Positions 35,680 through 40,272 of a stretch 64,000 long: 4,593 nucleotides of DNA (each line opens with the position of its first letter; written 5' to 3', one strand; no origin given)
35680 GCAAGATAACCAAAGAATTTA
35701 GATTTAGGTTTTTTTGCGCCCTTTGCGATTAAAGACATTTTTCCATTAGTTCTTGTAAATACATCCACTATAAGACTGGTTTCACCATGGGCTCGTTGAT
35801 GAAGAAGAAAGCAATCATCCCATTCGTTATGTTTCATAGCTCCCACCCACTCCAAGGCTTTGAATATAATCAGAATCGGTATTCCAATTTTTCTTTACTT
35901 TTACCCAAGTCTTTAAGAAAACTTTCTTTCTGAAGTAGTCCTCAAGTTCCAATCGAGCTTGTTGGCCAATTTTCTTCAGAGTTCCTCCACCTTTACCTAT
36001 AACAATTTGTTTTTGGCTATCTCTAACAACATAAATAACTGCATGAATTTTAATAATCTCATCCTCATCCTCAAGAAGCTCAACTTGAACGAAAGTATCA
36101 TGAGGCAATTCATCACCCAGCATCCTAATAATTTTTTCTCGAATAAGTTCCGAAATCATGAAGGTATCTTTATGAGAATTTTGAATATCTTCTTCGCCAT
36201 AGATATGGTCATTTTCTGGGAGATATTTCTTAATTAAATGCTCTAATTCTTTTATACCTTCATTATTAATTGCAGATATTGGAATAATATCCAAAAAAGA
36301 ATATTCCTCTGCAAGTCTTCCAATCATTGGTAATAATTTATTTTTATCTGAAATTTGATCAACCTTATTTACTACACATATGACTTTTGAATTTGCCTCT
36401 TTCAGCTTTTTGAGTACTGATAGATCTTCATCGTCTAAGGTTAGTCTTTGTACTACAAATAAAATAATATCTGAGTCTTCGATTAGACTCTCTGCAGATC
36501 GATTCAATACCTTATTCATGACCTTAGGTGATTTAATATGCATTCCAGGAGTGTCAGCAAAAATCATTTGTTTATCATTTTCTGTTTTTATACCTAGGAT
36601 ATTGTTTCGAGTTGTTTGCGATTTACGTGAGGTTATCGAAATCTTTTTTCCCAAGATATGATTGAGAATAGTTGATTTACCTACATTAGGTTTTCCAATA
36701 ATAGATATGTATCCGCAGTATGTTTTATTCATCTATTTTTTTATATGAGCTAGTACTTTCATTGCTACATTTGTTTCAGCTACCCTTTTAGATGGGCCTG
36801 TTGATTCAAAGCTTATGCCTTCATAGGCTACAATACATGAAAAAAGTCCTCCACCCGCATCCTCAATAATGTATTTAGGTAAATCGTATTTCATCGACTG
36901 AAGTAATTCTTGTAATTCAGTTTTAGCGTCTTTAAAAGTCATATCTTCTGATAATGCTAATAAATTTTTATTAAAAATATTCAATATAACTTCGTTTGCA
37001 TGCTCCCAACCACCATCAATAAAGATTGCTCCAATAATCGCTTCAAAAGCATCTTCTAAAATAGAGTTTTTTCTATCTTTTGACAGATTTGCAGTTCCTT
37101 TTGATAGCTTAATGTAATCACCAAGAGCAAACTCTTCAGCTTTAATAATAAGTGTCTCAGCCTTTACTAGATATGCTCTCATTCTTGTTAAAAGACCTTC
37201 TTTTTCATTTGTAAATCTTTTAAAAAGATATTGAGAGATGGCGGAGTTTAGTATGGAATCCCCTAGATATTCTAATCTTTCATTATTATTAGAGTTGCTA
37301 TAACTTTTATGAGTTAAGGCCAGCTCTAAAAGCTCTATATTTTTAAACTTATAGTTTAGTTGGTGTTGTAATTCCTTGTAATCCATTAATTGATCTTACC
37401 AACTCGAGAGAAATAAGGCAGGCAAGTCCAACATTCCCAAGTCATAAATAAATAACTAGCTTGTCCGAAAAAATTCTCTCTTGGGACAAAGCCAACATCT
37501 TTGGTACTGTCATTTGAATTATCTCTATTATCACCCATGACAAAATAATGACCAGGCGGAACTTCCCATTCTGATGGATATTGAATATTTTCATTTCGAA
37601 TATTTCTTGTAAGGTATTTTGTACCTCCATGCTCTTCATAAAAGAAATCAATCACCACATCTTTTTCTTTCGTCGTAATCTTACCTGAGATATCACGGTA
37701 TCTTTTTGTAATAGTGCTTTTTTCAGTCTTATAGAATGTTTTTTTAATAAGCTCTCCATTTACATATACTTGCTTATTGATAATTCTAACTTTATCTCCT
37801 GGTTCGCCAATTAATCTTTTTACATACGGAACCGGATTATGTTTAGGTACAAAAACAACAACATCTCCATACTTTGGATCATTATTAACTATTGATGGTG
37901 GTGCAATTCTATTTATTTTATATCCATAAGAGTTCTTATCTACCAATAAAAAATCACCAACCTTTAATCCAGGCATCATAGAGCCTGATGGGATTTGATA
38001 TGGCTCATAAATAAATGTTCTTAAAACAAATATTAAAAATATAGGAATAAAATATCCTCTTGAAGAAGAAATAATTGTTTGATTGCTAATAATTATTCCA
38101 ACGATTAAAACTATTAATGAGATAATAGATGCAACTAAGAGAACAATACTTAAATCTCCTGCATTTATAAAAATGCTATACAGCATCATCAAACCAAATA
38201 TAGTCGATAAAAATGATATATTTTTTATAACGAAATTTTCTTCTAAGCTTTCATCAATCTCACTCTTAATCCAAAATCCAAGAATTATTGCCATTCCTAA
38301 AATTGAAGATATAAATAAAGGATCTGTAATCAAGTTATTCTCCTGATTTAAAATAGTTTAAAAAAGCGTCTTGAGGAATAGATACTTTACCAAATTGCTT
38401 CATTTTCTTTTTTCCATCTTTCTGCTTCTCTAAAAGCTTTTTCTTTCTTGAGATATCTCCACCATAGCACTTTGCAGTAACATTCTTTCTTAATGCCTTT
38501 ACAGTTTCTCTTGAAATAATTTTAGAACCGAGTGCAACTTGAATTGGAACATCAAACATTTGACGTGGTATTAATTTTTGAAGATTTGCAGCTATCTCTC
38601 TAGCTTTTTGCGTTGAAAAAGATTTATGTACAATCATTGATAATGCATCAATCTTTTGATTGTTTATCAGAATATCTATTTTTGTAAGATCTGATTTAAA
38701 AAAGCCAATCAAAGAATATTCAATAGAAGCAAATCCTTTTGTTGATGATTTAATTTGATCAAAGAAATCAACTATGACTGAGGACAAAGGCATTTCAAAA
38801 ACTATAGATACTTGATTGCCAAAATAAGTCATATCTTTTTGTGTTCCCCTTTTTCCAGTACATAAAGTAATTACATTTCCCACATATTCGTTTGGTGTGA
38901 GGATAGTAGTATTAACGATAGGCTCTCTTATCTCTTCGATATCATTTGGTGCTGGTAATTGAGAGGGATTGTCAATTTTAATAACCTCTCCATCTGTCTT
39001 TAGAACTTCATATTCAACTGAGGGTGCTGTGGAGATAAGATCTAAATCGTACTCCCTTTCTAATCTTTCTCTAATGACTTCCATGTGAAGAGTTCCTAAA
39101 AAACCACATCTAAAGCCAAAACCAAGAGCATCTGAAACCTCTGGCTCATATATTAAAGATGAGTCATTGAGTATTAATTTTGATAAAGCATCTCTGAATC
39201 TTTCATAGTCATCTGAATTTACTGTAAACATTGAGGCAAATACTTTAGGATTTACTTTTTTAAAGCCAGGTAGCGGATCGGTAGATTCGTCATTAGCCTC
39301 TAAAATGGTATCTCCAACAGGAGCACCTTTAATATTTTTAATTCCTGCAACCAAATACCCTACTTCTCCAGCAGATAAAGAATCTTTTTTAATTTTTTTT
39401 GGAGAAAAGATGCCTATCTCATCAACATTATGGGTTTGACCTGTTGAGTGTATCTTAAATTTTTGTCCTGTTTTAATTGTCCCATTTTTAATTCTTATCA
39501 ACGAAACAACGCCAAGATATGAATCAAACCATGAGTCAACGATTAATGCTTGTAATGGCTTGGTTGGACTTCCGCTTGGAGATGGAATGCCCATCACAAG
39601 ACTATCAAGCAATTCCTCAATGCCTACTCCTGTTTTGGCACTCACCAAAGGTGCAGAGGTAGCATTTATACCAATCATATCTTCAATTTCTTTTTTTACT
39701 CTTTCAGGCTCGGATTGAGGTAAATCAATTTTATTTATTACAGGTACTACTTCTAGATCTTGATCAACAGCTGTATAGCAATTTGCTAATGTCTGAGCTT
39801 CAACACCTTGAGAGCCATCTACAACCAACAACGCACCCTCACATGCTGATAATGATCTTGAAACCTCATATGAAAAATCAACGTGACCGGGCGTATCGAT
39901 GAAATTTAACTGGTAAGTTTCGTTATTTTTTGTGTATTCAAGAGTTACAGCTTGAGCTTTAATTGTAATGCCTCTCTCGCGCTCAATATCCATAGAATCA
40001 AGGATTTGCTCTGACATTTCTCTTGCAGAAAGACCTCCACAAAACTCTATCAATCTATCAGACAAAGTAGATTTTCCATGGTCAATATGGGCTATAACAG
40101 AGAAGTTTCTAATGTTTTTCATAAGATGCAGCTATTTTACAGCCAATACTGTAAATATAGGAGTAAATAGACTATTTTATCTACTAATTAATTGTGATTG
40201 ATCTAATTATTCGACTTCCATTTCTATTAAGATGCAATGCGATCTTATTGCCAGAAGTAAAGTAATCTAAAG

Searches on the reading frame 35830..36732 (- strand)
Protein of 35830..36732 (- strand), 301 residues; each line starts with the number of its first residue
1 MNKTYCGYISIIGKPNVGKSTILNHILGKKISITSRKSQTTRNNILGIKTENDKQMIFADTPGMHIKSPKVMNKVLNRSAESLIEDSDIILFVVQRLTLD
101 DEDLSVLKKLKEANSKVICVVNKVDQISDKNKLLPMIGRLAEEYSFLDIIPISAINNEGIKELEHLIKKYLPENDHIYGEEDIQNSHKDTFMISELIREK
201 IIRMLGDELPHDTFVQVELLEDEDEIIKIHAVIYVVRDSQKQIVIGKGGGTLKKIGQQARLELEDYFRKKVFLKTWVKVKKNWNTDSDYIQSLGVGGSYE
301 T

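Call 59: search_protein_families(library=ncbifam, proteins=[window:35830-36732:-], max_evalue=0.00001)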
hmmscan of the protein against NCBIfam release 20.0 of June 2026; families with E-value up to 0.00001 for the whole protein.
window:35830-36732:- (301 aa): 22 families
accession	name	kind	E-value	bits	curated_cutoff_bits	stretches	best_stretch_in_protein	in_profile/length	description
NF000908.1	PRK00089.1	equivalog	2.4e-101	338.9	237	1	5-294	2-290/291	GTPase Era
TIGR00436.1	era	equivalog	2.5e-78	263.2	116.25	1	7-278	1-270/270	GTPase Era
TIGR03594.1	GTPase_EngA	equivalog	4.2e-33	115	306.7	1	9-180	3-166/432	ribosome biogenesis GTPase Der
TIGR00231.1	small_GTP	domain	1.4e-27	96.5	42.5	1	5-168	2-163/164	GTP-binding protein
TIGR03918.1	GTP_HydF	equivalog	3.3e-19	69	325.55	1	8-174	9-170/392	[FeFe] hydrogenase H-cluster maturation GTPase HydF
NF002828.0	PRK03003.1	equivalog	3.5e-19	68.8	631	1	8-177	42-206/477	ribosome biogenesis GTPase Der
NF003661.0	PRK05291.1-3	equivalog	4.6e-19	69.1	380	1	9-175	219-374/448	tRNA uridine-5-carboxymethylaminomethyl(34) synthesis GTPase MnmE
NF007071.0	PRK09518.1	equivalog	7.5e-17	61.1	953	1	5-132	270-397/706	bifunctional cytidylate kinase/GTPase Der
TIGR00450.1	mnmE_trmE_thdF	equivalog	3.4e-14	52.8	252.6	1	9-205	212-399/446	tRNA uridine-5-carboxymethylaminomethyl(34) synthesis GTPase MnmE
TIGR03598.1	GTPase_YsxC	equivalog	1.2e-13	51.1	124.45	1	9-167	21-185/186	ribosome biogenesis GTP-binding protein YihA/YsxC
TIGR00437.1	feoB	equivalog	4.6e-13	48.7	315.65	1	13-189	1-175/594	ferrous iron transport protein B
NF008955.0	PRK12297.1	equivalog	5.3e-13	48.7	406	1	9-194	162-351/429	GTPase ObgE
NF008956.1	PRK12299.1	equivalog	1.4e-12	47.3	300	1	9-171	161-325/327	GTPase ObgE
TIGR03156.1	GTP_HflX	equivalog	2.6e-12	46.3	216.75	1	8-170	191-350/351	GTPase HflX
TIGR02729.1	Obg_CgtA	equivalog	9e-12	44.6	280.25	1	9-170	160-327/329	Obg family GTPase CgtA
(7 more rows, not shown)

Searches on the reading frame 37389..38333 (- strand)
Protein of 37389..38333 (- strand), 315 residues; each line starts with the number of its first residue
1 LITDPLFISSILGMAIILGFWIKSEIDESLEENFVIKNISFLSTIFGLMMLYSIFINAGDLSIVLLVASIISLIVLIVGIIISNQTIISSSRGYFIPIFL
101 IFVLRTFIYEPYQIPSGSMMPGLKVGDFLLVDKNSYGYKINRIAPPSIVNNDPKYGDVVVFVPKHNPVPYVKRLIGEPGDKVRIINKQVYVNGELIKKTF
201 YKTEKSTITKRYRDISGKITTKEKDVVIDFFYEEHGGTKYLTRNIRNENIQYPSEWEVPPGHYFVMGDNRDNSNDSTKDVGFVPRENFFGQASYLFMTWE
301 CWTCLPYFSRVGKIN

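Call 59: search_protein_families(library=ncbifam, proteins=[window:37389-38333:-], max_evalue=0.00001)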
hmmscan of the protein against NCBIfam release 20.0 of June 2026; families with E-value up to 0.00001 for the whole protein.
window:37389-38333:- (315 aa): 2 families
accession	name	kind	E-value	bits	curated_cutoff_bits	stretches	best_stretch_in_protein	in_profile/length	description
TIGR02227.1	sigpep_I_bact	equivalog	4.1e-44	150.3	47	1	95-298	6-160/162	signal peptidase I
NF008114.0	PRK10861.1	equivalog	4.1e-41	141.3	277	2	93-196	66-172/324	signal peptidase I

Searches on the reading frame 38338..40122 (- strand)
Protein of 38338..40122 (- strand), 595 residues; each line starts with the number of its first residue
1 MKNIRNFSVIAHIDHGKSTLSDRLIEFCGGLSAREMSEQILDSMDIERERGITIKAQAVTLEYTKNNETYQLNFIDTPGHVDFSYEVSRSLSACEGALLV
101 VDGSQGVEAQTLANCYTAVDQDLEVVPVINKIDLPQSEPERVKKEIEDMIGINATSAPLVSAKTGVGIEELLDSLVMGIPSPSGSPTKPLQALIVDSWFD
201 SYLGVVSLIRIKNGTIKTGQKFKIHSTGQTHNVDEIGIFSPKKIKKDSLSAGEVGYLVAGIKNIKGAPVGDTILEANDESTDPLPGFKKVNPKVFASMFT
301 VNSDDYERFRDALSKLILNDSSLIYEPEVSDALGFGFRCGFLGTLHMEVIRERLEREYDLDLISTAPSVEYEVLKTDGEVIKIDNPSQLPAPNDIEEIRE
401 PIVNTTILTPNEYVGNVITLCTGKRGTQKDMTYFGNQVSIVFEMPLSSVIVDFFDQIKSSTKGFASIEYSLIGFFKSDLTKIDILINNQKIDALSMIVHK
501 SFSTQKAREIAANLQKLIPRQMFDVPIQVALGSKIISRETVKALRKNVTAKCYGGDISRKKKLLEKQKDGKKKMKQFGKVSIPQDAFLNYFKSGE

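Call 58: search_protein_families(library=ncbifam, proteins=[window:38338-40122:-], max_evalue=0.00001)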
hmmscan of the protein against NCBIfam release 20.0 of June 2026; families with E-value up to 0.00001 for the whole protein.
window:38338-40122:- (595 aa): 36 families (the best 25 are shown)
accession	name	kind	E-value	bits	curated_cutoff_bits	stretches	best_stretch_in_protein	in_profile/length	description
TIGR01393.1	lepA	equivalog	8.6e-283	939.1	533.9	1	2-592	1-593/595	translation elongation factor 4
TIGR01394.1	TypA_BipA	equivalog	5.1e-62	209.9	757.3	1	4-303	1-311/594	translational GTPase TypA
TIGR00490.1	aEF-2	equivalog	2.4e-49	168.1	738.45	2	2-140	17-156/720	elongation factor EF-2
TIGR00484.1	EF-G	equivalog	8.3e-48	163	659.4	2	2-157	8-162/691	elongation factor G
NF009381.0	PRK12740.1-5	subfamily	2.3e-46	158.5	583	2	2-154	7-158/692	elongation factor G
NF012153.1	tet_protect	equivalog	7.8e-46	156.5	775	2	6-150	2-145/614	tetracycline resistance ribosomal protection protein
NF007583.0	PRK10218.1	equivalog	1.7e-40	138.6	1260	1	2-371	3-389/607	ribosome-dependent GTPase TypA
NF009891.0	PRK13351.1-1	equivalog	4.4e-39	134.6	597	2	2-151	7-155/681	elongation factor G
NF001964.0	PRK00741.1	equivalog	2e-38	132.1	473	2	3-163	11-176/529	peptide chain release factor 3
NF033148.1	tet_protect_M_W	exception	6e-29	100.8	1100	1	3-150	2-148/639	TetM/TetW/TetO/TetS family tetracycline resistance ribosomal protection protein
NF000120.3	47473_otr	exception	3.7e-28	98.5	900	1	6-150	4-147/608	tetracycline resistance ribosomal protection protein Otr(A)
TIGR00503.1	prfC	equivalog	4.1e-28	98.1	466.95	1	4-156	11-166/527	peptide chain release factor 3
NF009379.0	PRK12740.1-3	equivalog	1.3e-26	93.4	513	2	161-372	256-461/674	elongation factor G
NF009377.1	PRK12740.1-1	equivalog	1.6e-26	92.9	890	2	2-153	11-161/700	elongation factor G-like protein EF-G2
NF058620.1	EFG2_Bacteroid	exception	2.5e-25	89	1000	2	2-177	7-180/717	elongation factor G2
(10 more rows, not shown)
